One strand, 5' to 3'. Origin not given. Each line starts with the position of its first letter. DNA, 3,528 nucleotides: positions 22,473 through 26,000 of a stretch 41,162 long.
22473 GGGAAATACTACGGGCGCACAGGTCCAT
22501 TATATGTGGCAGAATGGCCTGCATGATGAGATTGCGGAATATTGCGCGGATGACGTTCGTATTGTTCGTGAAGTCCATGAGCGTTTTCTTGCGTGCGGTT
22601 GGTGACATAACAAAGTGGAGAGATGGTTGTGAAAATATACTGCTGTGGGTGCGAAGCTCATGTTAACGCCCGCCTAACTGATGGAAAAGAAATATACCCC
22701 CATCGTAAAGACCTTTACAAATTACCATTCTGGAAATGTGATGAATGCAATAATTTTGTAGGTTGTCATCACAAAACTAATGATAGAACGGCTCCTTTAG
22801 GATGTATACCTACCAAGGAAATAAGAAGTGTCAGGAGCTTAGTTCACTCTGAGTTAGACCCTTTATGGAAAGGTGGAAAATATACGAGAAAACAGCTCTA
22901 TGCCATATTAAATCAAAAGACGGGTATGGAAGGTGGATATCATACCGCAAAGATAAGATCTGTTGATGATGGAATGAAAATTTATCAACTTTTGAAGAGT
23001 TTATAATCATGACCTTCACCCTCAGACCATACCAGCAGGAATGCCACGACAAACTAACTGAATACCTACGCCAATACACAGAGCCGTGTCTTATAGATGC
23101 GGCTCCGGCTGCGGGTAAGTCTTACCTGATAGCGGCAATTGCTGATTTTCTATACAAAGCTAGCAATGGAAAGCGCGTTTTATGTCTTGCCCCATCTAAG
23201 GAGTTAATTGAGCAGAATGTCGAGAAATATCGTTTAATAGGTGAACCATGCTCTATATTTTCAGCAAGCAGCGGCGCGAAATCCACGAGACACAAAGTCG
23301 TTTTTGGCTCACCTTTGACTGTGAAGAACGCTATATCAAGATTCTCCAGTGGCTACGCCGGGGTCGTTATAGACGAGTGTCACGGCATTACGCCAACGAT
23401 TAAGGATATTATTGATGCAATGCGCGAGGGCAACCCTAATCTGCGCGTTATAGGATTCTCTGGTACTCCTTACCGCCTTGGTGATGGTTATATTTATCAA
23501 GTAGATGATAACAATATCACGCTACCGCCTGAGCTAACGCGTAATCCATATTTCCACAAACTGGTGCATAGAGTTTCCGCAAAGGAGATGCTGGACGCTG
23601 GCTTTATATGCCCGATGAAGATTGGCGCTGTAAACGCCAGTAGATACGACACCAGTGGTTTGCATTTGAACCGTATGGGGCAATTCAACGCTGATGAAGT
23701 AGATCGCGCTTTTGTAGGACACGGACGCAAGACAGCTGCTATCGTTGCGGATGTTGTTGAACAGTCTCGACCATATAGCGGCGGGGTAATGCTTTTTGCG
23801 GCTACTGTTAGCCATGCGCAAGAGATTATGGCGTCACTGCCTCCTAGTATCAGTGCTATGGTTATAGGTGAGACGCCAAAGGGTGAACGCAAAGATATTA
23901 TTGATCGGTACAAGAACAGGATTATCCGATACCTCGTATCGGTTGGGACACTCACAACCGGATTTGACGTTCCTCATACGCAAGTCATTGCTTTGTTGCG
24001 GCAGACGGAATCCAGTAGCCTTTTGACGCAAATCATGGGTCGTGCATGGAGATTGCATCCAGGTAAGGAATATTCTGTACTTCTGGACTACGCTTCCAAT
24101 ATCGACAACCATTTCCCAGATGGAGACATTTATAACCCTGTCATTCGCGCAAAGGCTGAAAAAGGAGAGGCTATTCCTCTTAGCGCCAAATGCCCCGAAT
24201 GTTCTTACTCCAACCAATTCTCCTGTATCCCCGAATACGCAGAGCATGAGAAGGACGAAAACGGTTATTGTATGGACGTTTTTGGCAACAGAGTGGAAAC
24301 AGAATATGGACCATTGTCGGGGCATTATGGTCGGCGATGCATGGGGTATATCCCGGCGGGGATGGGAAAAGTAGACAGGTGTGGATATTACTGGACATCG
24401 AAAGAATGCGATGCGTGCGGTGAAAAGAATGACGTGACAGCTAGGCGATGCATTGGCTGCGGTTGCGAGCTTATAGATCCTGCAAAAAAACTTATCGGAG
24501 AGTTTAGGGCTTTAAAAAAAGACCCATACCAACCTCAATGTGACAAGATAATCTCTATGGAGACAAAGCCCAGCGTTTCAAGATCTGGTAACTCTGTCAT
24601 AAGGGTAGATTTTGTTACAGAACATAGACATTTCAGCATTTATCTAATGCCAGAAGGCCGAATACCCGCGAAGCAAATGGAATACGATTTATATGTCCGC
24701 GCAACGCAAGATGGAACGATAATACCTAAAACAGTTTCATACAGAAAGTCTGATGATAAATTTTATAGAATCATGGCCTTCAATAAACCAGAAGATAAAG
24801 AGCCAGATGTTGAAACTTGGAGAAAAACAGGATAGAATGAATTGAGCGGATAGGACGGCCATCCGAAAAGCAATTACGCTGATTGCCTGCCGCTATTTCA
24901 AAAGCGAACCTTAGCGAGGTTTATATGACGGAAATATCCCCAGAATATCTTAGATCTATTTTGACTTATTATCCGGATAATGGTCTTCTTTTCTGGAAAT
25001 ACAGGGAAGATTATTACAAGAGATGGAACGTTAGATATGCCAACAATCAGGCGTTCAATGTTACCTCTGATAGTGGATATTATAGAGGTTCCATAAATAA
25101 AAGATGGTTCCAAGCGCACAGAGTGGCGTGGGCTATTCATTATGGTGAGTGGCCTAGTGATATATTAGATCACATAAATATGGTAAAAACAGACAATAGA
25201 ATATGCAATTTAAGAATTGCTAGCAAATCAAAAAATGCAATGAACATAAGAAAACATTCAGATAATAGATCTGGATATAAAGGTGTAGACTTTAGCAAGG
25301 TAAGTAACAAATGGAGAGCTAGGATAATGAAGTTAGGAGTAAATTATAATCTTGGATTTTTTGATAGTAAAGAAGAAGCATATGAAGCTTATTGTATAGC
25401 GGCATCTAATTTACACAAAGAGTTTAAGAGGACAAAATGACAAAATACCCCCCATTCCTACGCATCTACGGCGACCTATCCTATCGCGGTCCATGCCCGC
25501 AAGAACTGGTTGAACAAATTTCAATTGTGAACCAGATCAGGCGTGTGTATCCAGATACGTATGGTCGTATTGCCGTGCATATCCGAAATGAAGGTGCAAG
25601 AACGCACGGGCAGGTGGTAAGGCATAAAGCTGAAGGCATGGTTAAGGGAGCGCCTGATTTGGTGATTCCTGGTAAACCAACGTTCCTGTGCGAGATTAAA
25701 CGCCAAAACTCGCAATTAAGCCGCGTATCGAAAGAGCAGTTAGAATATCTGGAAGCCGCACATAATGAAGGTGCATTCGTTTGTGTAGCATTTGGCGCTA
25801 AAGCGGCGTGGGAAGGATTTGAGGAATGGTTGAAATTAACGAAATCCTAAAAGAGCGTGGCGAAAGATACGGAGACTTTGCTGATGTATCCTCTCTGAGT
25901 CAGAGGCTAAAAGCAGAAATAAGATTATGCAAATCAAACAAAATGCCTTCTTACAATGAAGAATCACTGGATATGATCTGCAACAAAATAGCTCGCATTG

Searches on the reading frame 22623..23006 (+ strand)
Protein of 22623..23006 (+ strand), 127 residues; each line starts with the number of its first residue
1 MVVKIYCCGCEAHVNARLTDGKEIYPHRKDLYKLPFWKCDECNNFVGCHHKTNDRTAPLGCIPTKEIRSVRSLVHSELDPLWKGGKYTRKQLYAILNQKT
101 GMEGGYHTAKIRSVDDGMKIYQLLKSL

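Call 64: search_protein_families(library=pfam, proteins=[window:22623-23006:+], max_evalue=0.001)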
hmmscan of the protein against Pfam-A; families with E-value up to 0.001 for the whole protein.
window:22623-23006:+ (127 aa): 1 family
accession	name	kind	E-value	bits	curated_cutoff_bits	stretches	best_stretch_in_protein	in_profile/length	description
PF11672.13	DUF3268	-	2.2e-14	54.3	28.4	1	6-102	4-96/121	zinc-finger-containing domain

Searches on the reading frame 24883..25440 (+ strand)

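Call 41: search_protein_families(library=pfam, proteins=[window:24883-25440:+], max_evalue=0.01)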
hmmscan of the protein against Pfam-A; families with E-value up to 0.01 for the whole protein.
window:24883-25440:+ (185 aa): 2 families
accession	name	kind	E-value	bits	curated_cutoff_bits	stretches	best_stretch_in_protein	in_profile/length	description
PF13392.12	HNH_3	-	1.7e-14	53.6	24.8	1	77-120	2-46/46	HNH endonuclease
PF00847.26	AP2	-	4e-06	27.5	33.3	1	130-178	1-52/54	AP2 domain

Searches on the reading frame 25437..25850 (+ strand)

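Call 41: search_protein_families(library=pfam, proteins=[window:25437-25850:+], max_evalue=0.01)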
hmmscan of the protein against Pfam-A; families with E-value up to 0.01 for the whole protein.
window:25437-25850:+ (137 aa): 1 family
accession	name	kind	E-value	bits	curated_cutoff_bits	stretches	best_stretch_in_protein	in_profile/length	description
PF08774.17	VRR_NUC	-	0.0039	17.7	23.8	1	49-118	41-112/116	VRR-NUC domain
